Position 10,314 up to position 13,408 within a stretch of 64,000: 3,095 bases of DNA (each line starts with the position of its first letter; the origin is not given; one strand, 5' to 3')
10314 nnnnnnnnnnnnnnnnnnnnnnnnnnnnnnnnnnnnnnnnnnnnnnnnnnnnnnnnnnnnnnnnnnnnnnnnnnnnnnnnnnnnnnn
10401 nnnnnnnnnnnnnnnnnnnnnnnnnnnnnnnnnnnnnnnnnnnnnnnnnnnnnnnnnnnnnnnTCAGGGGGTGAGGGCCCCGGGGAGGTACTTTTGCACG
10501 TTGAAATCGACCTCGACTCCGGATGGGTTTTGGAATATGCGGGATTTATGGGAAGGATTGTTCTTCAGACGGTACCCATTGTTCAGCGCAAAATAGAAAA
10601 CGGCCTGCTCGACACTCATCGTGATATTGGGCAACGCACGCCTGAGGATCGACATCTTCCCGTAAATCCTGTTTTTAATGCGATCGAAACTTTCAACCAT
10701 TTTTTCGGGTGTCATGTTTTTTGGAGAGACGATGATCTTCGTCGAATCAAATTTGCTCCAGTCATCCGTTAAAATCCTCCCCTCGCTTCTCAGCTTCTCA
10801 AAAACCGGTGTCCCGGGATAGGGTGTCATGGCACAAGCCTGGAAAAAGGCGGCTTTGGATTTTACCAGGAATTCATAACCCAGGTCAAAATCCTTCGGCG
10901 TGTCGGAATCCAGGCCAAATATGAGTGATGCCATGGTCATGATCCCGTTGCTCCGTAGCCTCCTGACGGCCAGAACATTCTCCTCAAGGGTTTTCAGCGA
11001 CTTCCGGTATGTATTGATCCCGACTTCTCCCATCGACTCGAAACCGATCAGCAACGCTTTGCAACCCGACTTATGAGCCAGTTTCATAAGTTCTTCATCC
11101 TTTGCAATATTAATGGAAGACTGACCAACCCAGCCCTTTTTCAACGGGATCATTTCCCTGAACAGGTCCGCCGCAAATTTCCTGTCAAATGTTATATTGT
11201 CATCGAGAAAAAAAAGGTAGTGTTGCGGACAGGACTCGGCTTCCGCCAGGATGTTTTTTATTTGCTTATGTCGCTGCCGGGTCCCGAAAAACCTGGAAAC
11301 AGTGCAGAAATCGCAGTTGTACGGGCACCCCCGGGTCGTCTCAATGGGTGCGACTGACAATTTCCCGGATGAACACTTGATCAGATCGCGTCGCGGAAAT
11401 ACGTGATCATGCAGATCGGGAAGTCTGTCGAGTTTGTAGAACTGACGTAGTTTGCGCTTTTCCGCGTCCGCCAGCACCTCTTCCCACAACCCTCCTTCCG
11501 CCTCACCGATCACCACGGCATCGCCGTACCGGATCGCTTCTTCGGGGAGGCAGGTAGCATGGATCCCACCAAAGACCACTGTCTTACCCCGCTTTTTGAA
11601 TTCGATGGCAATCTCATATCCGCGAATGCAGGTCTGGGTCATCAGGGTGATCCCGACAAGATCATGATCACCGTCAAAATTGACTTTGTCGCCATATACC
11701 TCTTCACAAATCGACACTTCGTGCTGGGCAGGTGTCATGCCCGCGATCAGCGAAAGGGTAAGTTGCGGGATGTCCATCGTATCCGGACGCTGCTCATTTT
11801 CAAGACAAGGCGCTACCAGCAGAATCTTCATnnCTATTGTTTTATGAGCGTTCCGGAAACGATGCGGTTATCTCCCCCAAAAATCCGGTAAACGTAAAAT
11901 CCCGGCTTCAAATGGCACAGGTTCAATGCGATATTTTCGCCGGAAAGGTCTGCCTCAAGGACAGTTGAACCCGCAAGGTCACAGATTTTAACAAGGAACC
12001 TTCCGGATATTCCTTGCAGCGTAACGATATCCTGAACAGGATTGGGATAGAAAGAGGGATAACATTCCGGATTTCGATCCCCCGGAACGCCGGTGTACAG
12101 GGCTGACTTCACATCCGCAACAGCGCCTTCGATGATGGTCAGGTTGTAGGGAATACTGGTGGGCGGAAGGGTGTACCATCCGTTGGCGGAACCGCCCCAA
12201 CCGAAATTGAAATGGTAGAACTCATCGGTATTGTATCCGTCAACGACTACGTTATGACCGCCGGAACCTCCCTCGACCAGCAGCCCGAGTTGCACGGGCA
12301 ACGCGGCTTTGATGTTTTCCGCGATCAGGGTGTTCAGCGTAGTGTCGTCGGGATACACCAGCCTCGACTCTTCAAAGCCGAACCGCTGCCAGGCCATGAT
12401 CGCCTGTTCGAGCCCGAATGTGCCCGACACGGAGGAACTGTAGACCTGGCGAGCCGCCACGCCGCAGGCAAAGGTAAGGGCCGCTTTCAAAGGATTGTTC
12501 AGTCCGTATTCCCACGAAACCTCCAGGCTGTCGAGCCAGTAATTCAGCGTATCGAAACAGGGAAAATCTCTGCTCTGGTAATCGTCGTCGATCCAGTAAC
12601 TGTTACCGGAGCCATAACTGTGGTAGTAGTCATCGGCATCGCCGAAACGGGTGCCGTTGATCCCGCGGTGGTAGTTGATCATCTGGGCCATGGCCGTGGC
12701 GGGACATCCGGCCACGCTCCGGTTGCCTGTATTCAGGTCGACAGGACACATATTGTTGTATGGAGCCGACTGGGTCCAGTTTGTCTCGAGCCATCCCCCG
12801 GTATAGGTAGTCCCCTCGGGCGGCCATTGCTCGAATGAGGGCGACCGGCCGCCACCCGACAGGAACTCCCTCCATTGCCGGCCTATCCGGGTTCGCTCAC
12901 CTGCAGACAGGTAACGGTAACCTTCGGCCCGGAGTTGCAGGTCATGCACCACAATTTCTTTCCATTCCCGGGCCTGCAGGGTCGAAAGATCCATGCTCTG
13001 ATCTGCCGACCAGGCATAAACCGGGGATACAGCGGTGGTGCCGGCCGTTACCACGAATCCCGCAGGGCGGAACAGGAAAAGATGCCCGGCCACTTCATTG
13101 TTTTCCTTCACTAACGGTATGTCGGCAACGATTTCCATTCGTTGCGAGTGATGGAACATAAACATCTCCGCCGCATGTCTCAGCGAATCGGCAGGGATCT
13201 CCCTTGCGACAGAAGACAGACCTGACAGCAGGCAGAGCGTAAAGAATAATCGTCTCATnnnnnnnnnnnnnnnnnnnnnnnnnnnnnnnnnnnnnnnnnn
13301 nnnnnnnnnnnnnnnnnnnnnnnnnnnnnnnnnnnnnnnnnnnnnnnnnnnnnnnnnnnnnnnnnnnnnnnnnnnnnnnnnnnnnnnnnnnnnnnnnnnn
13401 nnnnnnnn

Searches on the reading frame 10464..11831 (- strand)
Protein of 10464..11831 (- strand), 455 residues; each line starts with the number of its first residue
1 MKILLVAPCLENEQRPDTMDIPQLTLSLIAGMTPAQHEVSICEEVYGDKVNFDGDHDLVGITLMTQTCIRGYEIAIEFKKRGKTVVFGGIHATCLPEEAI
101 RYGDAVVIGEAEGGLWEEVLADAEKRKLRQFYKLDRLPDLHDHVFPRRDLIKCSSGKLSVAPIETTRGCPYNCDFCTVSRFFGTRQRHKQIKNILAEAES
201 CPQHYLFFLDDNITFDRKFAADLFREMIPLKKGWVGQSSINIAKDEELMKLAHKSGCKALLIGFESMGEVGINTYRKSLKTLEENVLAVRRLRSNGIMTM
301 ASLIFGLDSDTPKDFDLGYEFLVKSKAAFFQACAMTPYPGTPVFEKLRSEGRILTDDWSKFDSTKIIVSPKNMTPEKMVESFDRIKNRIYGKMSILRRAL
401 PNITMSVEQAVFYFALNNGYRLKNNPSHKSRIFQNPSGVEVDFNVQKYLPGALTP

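Call 57: search_protein_families(library=pfam, proteins=[window:10464-11831:-], max_evalue=0.0001)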
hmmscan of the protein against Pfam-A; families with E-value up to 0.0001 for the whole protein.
window:10464-11831:- (455 aa): 2 families
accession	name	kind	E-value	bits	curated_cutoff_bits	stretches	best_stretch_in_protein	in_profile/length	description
PF04055.27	Radical_SAM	-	3.5e-15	57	29.5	1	163-316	1-160/166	Radical SAM superfamily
PF02310.24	B12-binding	-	1.3e-08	35.1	32.1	1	54-113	50-115/121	B12 binding domain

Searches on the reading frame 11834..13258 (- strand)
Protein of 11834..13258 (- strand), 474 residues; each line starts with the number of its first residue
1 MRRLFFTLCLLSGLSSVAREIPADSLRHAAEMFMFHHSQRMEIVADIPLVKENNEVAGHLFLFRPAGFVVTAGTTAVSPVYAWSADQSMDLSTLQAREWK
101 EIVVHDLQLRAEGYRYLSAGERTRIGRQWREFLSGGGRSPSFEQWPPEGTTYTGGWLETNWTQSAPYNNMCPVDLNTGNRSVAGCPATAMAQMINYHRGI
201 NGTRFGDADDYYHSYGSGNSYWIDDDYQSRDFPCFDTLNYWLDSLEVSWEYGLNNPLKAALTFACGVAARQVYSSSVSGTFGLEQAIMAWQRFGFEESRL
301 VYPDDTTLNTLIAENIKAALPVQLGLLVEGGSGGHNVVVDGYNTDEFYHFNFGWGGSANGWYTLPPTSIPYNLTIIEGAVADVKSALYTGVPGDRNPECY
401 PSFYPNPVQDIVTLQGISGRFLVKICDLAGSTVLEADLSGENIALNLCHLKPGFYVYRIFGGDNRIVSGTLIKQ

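Call 57: search_protein_families(library=pfam, proteins=[window:11834-13258:-], max_evalue=0.0001)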
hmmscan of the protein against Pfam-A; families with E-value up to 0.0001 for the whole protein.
window:11834-13258:- (474 aa): 2 families
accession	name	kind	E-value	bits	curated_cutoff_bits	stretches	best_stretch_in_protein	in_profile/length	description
PF01640.23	Peptidase_C10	-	1.8e-33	116.9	26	1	161-362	1-194/194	Peptidase C10 family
PF18962.6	Por_Secre_tail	-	4.8e-08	33.6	27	1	404-467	2-70/75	Secretion system C-terminal sorting domain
